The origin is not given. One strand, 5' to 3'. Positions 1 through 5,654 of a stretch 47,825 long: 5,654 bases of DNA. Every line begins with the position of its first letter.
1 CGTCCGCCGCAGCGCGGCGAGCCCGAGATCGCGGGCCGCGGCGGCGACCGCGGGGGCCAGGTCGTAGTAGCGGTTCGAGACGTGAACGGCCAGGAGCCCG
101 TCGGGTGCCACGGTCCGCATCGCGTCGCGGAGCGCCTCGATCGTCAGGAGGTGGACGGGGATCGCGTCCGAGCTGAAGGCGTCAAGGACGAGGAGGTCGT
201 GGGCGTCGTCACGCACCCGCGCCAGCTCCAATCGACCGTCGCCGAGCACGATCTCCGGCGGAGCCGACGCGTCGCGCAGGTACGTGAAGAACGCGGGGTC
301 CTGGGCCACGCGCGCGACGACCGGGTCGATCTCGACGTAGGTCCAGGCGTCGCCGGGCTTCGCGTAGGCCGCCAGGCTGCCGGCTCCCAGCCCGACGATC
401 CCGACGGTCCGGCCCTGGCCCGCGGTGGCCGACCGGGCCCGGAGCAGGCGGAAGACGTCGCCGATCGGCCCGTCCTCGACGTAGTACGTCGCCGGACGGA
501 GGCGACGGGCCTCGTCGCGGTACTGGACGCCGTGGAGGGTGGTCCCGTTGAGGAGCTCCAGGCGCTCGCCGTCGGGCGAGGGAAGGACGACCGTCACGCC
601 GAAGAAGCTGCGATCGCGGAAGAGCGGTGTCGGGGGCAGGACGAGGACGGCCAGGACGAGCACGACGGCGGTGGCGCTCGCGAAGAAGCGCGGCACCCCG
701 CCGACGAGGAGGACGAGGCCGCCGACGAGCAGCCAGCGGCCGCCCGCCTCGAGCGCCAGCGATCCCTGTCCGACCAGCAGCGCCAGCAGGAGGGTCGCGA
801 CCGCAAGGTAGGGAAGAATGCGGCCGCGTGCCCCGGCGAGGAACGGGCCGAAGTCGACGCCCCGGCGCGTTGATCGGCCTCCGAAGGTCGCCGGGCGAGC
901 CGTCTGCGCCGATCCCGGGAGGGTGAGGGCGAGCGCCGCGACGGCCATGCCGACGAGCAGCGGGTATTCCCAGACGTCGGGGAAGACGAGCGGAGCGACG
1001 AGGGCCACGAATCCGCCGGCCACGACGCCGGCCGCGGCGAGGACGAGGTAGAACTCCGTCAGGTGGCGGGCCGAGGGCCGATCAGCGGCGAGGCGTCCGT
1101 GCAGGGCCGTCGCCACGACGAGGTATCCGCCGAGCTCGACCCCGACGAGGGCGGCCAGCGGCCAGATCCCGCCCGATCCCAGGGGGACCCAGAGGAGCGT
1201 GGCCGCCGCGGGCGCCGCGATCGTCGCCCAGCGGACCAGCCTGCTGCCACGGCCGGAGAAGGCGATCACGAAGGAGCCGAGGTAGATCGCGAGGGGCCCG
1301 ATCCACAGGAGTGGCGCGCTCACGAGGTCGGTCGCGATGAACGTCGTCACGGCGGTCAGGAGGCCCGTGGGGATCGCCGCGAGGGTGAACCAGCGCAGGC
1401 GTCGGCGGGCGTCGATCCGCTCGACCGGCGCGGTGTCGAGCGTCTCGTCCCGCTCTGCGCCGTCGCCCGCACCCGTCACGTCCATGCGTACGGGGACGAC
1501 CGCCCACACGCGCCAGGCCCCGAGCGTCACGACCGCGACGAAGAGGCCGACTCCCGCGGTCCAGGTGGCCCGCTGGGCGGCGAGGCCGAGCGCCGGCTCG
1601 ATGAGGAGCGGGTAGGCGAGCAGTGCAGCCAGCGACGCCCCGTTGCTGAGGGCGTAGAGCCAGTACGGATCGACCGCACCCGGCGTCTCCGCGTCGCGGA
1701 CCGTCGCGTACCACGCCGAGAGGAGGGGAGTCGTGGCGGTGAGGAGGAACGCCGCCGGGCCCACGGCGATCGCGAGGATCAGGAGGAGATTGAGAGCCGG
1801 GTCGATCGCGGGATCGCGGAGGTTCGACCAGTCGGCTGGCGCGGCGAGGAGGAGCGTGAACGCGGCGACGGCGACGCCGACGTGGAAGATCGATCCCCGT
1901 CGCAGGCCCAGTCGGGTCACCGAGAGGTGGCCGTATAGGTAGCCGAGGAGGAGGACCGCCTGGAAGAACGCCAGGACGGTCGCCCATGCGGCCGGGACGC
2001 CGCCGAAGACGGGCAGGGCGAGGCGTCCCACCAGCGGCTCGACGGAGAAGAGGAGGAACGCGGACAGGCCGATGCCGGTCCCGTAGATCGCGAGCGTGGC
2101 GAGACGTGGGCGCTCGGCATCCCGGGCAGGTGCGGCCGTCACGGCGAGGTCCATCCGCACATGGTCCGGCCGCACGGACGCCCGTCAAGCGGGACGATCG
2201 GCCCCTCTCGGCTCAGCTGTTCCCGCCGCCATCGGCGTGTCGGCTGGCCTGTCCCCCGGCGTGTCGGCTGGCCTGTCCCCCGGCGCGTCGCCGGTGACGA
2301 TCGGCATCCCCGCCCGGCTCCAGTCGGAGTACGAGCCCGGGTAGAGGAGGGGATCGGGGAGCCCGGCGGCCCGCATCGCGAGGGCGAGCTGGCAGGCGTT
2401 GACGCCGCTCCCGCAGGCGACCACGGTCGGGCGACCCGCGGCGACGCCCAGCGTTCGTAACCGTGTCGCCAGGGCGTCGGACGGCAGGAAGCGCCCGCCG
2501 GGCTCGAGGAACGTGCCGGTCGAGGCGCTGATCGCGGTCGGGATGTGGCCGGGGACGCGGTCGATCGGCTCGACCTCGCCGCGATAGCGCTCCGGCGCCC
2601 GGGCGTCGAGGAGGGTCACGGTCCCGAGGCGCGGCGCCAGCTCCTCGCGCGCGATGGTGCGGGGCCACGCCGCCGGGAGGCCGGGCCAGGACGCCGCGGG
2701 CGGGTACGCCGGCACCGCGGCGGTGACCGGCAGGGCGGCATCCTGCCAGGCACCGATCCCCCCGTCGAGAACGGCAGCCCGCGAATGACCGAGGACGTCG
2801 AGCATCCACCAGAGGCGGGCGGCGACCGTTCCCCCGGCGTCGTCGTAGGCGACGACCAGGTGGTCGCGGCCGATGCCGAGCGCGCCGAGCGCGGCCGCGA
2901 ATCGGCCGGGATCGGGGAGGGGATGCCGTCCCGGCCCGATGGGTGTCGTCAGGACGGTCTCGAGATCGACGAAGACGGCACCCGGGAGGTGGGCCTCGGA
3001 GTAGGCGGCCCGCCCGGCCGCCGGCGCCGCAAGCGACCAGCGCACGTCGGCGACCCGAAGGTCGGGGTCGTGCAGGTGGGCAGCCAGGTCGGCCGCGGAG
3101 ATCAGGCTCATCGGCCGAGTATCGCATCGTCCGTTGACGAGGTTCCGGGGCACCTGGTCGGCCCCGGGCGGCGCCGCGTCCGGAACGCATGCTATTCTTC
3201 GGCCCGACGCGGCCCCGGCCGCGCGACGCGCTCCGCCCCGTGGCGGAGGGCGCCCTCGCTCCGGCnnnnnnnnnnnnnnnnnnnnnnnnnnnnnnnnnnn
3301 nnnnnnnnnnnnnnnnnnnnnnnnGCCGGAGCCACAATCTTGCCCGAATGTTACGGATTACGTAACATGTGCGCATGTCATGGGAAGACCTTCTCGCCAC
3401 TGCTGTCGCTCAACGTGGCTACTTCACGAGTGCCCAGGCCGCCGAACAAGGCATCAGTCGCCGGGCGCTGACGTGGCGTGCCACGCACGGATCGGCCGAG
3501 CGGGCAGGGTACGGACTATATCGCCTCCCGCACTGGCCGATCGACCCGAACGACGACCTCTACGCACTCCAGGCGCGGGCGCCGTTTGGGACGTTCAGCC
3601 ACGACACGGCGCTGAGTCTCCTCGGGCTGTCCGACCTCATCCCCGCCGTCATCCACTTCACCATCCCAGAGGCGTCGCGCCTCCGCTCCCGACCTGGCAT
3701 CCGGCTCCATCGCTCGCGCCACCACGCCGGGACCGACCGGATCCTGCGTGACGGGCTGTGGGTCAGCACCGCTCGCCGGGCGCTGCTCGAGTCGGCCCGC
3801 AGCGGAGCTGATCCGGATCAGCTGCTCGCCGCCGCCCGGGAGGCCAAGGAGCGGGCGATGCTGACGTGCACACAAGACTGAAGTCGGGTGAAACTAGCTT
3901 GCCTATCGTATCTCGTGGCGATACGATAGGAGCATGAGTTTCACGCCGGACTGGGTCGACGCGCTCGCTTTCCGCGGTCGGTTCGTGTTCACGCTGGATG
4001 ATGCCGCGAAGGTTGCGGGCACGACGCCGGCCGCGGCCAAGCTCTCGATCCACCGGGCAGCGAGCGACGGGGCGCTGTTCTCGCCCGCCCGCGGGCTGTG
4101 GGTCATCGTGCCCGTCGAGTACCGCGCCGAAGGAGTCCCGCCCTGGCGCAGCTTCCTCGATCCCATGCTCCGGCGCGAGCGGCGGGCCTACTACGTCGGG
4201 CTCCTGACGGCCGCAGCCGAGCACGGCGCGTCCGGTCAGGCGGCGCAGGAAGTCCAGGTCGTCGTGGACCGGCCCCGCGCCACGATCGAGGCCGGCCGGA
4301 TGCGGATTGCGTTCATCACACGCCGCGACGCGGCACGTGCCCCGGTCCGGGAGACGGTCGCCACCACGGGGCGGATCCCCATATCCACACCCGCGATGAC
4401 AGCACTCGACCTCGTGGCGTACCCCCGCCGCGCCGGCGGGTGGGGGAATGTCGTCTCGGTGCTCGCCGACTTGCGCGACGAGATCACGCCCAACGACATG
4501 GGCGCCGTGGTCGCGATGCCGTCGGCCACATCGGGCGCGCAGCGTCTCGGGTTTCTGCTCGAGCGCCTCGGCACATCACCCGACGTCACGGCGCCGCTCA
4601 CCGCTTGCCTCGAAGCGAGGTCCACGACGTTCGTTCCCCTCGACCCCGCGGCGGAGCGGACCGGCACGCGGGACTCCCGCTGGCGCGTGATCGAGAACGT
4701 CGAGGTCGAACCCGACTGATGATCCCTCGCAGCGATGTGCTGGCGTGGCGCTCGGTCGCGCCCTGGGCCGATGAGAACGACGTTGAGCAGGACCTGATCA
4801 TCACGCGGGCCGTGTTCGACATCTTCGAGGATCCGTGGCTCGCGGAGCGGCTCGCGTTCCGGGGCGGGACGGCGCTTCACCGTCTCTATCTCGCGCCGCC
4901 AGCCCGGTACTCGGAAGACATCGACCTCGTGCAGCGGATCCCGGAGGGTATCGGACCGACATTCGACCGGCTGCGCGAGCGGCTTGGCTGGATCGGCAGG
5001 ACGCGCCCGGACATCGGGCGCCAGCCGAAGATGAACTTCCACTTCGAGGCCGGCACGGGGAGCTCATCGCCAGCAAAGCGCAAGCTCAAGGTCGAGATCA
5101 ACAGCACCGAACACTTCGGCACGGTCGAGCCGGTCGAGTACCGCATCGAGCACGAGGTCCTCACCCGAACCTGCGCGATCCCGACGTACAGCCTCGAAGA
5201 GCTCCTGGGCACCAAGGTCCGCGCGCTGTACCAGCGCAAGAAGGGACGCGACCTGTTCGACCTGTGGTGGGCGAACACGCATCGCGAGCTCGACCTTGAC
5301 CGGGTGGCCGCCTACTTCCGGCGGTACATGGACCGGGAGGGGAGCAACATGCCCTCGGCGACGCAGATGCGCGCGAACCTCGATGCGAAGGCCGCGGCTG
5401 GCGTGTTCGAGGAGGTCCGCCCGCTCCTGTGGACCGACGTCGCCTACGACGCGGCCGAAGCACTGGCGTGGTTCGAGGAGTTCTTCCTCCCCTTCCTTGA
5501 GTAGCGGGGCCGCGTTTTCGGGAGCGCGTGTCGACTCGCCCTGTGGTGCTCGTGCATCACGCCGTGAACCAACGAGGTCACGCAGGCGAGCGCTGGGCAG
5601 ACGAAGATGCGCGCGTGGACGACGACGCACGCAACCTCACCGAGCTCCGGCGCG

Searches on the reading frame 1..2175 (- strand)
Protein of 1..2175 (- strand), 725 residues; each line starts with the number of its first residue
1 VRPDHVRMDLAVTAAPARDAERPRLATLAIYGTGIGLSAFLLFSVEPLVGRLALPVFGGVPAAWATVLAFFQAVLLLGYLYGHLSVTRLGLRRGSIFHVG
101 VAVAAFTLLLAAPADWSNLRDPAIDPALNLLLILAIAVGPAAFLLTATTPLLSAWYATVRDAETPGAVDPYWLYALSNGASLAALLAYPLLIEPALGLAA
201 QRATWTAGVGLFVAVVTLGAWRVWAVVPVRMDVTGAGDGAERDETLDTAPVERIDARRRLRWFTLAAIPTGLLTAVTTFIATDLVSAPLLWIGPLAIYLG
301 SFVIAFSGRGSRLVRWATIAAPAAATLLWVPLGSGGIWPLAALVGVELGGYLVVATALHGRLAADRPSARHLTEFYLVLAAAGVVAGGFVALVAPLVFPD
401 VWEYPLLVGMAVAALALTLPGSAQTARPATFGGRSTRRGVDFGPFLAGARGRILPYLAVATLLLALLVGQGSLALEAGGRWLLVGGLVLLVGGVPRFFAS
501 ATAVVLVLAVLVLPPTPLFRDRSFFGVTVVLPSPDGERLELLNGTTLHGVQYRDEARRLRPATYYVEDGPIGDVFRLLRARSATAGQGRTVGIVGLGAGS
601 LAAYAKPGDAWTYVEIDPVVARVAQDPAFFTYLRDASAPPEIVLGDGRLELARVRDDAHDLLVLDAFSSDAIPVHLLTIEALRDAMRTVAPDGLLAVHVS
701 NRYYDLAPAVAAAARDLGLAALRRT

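Call 78: search_protein_families(library=pfam, alignment_id=A7, max_evalue=0.0001)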
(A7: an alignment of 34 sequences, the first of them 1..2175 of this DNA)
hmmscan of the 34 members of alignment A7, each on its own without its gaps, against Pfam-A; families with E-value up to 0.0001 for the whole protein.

A. member 1, window:1-2175:- (725 aa): 0 families

B. families by the number of members that match (of 34 scanned): 36 families (the first 25 are shown)
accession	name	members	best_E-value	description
PF00528.27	BPD_transp_1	2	5.4e-20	Binding-protein-dependent transport system inner membrane component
PF05239.21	PRC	2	8.8e-19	PRC-barrel domain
PF00072.30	Response_reg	2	1.8e-10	Response regulator receiver domain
PF01642.28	MM_CoA_mutase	1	7.3e-107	Methylmalonyl-CoA mutase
PF01229.23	Glyco_hydro_39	1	1.1e-86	Glycosyl hydrolases family 39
PF21958.2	SOGP_N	1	1.5e-80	SOGP N-terminal domain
PF04228.19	Zn_peptidase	1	3.9e-70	Putative neutral zinc metallopeptidase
PF21250.3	SOGP_2nd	1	1.9e-58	Glycoside phosphorylase supersandwich domain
PF01547.30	SBP_bac_1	1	1.5e-49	Bacterial extracellular solute-binding protein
PF02424.20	ApbE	1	7.2e-48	ApbE family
PF13416.11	SBP_bac_8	1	4e-43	Bacterial extracellular solute-binding protein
PF02195.25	ParB_N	1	8.7e-36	ParB N-terminal domain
PF01028.25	Topoisom_I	1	1.1e-33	Eukaryotic DNA topoisomerase I, catalytic core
PF00702.32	Hydrolase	1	6.4e-30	haloacid dehalogenase-like hydrolase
PF02518.31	HATPase_c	1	8.4e-28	Histidine kinase-, DNA gyrase B-, and HSP90-like ATPase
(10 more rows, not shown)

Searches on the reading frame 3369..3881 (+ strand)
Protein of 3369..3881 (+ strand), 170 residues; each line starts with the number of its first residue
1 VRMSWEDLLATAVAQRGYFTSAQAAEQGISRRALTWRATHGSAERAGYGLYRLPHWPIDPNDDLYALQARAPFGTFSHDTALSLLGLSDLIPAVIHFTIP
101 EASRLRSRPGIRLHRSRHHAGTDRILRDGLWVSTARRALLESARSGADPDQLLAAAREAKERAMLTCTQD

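Call 4: search_protein_families(library=pfam, proteins=[window:3369-3881:+], max_evalue=0.01)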
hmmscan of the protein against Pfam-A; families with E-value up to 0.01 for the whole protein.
window:3369-3881:+ (170 aa): 2 families
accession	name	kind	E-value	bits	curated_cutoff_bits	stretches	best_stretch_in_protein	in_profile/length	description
PF13338.12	AbiEi_4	-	1.6e-08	34.9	25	1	7-54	2-49/49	Transcriptional regulator, AbiEi antitoxin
PF17194.10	AbiEi_3_N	-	0.0008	19.8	26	1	18-89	17-89/93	Transcriptional regulator, AbiEi antitoxin N-terminal domain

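Call 5: search_protein_families(library=ncbifam, proteins=[window:3369-3881:+], max_evalue=0.01)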
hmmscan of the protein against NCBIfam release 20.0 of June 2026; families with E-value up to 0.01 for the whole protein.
window:3369-3881:+ (170 aa): 0 families

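Call 6: search_protein_families(library=padloc, proteins=[window:3369-3881:+], max_evalue=0.01)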
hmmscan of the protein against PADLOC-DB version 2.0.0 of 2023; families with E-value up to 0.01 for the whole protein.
window:3369-3881:+ (170 aa): 16 families
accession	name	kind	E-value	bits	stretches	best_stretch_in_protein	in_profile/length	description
PDLC02249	AbiEi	-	2.2e-57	191.8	1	2-167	2-166/184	AbiEi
PDLC02228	AbiEi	-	2.2e-46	155.9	1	2-166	24-184/216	AbiEi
PDLC02260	AbiEi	-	2.5e-29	99.8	1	4-118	3-117/131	AbiEi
PDLC02231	AbiEi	-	2.9e-24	84.3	1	4-166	6-178/280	AbiEi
PDLC02225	AbiEi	-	1.4e-23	81.6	1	3-117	4-114/198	AbiEi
PDLC02256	AbiEi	-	3.1e-18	64.4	1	9-166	7-161/174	AbiEi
PDLC02283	AbiEi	-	3.1e-13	47.9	1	6-122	7-128/201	AbiEi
PDLC02265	AbiEi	-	3.5e-13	47.8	1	9-116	7-116/198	AbiEi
PDLC02239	AbiEi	-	3.1e-12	44.6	1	18-104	11-97/195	AbiEi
PDLC02259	AbiEi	-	6.8e-10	36.7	1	19-166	2-159/191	AbiEi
PDLC02275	AbiEi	-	2.5e-09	35.4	1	15-125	9-119/184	AbiEi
PDLC02244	AbiEi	-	1e-07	29.5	1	74-163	90-177/292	AbiEi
PDLC02227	AbiEi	-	3.5e-06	24.7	1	9-144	10-140/233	AbiEi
PDLC02253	AbiEi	-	8.9e-06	23.8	1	17-109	16-105/112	AbiEi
PDLC02254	AbiEi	-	4.1e-05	21.3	1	12-118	11-120/197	AbiEi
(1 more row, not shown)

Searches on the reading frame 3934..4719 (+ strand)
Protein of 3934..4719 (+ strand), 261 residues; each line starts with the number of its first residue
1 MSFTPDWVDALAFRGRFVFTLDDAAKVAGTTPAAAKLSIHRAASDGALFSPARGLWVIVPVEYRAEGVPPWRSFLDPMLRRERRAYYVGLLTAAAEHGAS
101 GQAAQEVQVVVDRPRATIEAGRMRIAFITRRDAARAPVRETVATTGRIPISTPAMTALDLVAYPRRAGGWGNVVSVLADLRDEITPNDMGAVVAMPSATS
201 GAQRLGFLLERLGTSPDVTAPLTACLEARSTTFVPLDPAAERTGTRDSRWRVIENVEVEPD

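Call 4: search_protein_families(library=pfam, proteins=[window:3934-4719:+], max_evalue=0.01)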
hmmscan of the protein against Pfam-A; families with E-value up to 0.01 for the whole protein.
window:3934-4719:+ (261 aa): 2 families
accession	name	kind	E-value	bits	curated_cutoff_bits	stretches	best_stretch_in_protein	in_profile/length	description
PF09407.15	AbiEi_1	-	2.5e-34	119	22.2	1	72-210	5-141/142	AbiEi antitoxin C-terminal domain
PF13338.12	AbiEi_4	-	0.00039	20.9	25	1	10-58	5-48/49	Transcriptional regulator, AbiEi antitoxin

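Call 5: search_protein_families(library=ncbifam, proteins=[window:3934-4719:+], max_evalue=0.01)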
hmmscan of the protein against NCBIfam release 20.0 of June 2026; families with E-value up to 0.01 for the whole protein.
window:3934-4719:+ (261 aa): 0 families

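Call 6: search_protein_families(library=padloc, proteins=[window:3934-4719:+], max_evalue=0.01)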
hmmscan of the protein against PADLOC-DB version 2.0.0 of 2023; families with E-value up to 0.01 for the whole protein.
window:3934-4719:+ (261 aa): 13 families
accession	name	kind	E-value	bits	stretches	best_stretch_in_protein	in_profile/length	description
PDLC02266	AbiEi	-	2.9e-72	241.2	1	5-261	4-257/258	AbiEi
PDLC02282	AbiEi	-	1.7e-71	238.6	1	5-261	4-259/260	AbiEi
PDLC02252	AbiEi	-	8.6e-56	187.4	1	6-261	5-258/259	AbiEi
PDLC02267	AbiEi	-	1.6e-25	88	1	10-259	12-245/252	AbiEi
PDLC02276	AbiEi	-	3.9e-12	44.2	1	15-214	14-210/270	AbiEi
PDLC02271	AbiEi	-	3.4e-11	40.8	1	18-252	23-255/263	AbiEi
PDLC02268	AbiEi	-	2.5e-06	25.2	1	33-191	23-184/204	AbiEi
PDLC02242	AbiEi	-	4.4e-06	24.5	1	34-198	29-196/207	AbiEi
PDLC02233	AbiEi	-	6.7e-06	23.8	1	17-128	19-130/214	AbiEi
PDLC02232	AbiEi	-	1.8e-05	22.6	1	8-165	10-164/177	AbiEi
PDLC02286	AbiEi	-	0.00012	19.6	1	36-166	31-164/207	AbiEi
PDLC02265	AbiEi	-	0.0025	15.6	1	88-168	74-155/198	AbiEi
PDLC02269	AbiEi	-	0.0037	14.6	1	18-231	12-213/251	AbiEi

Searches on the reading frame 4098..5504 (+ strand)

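Call 4: search_protein_families(library=pfam, proteins=[window:4098-5504:+], max_evalue=0.01)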
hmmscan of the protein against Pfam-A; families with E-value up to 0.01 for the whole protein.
window:4098-5504:+ (468 aa): 1 family
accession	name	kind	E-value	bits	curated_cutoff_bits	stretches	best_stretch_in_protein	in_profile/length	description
PF08843.17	AbiEii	-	6.8e-33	115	22.5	1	241-433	5-204/238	Nucleotidyl transferase AbiEii toxin, Type IV TA system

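Call 5: search_protein_families(library=ncbifam, proteins=[window:4098-5504:+], max_evalue=0.01)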
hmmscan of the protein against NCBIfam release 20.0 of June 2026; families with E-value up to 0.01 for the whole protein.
window:4098-5504:+ (468 aa): 0 families

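Call 6: search_protein_families(library=padloc, proteins=[window:4098-5504:+], max_evalue=0.01)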
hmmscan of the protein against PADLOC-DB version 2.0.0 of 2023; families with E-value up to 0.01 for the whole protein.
window:4098-5504:+ (468 aa): 23 families
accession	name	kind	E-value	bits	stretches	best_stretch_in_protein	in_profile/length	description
PDLC02294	AbiEii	-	1.3e-84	282.1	1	208-464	1-257/260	AbiEii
PDLC02304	AbiEii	-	2.1e-24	84.9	1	226-423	18-217/260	AbiEii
PDLC02305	AbiEii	-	5.4e-16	56.7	2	326-411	124-209/306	AbiEii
PDLC02303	AbiEii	-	2.4e-13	48.1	1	226-412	17-200/249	AbiEii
PDLC02318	AbiEii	-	6.4e-13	46.7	1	228-403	18-193/280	AbiEii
PDLC02317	AbiEii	-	1.9e-11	41.5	2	322-425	130-237/396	AbiEii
PDLC02323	AbiEii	-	5.4e-11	40.5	2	356-399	147-189/248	AbiEii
PDLC02307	AbiEii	-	7.4e-11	40.2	1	248-401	19-153/219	AbiEii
PDLC02293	AbiEii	-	4.1e-10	37.6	1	327-464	127-261/270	AbiEii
PDLC02290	AbiEii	-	2.9e-09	34.8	1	250-400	23-167/290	AbiEii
PDLC02296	AbiEii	-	2.9e-09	34.5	2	326-428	128-232/282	AbiEii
PDLC02292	AbiEii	-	1e-08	33.4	1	226-339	25-133/283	AbiEii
PDLC02291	AbiEii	-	3.2e-08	31.3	1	252-465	56-266/310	AbiEii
PDLC02321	AbiEii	-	4.3e-08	31.2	1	359-402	179-223/296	AbiEii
PDLC02313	AbiEii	-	5.8e-08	30.5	1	321-393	119-189/254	AbiEii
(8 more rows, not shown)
